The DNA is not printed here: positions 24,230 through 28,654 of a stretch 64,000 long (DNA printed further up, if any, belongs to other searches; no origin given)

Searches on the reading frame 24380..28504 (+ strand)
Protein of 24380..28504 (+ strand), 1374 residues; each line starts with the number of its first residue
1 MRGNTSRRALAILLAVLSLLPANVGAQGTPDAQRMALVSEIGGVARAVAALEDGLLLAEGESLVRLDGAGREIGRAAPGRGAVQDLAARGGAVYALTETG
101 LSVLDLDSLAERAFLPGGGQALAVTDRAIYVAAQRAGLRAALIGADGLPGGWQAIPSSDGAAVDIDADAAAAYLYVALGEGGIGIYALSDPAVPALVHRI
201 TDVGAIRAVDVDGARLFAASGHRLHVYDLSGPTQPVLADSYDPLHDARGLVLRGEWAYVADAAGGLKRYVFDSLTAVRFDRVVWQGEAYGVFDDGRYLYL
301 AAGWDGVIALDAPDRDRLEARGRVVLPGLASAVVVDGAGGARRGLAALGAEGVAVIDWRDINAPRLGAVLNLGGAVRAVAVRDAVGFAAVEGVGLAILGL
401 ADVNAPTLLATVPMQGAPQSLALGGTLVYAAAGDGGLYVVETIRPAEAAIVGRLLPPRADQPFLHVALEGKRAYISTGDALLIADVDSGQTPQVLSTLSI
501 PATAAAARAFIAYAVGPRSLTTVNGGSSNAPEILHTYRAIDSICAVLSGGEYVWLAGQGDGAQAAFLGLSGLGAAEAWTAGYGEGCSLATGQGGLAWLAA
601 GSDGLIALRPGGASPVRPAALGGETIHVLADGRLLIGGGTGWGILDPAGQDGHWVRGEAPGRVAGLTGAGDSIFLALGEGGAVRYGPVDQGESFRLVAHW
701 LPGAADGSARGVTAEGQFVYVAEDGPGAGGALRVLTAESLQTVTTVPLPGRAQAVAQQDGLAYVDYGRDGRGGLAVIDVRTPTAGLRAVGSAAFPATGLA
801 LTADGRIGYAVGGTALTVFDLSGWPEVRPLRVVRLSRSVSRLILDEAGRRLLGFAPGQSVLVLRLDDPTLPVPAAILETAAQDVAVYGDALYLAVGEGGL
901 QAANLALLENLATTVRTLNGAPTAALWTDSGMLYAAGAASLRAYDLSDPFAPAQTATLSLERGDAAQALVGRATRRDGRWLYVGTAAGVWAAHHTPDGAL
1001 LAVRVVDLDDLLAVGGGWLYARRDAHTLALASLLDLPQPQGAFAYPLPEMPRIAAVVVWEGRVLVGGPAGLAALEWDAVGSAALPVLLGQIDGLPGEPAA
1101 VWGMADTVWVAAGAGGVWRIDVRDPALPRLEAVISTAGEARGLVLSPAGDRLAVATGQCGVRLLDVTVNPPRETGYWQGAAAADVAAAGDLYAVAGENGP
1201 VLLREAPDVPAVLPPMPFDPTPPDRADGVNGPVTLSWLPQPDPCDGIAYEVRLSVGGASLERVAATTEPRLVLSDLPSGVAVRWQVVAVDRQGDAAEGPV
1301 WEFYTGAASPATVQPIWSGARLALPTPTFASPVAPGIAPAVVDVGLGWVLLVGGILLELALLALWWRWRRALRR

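Call 64: search_protein_families(library=pfam, proteins=[window:24380-28504:+], max_evalue=0.00001)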
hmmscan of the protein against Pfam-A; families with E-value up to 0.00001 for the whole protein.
window:24380-28504:+ (1374 aa): 1 family
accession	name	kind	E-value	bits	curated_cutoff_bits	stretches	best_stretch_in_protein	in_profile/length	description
PF08309.17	LVIVD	-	6.4e-10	38.7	20.2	0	881-900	4-23/42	LVIVD repeat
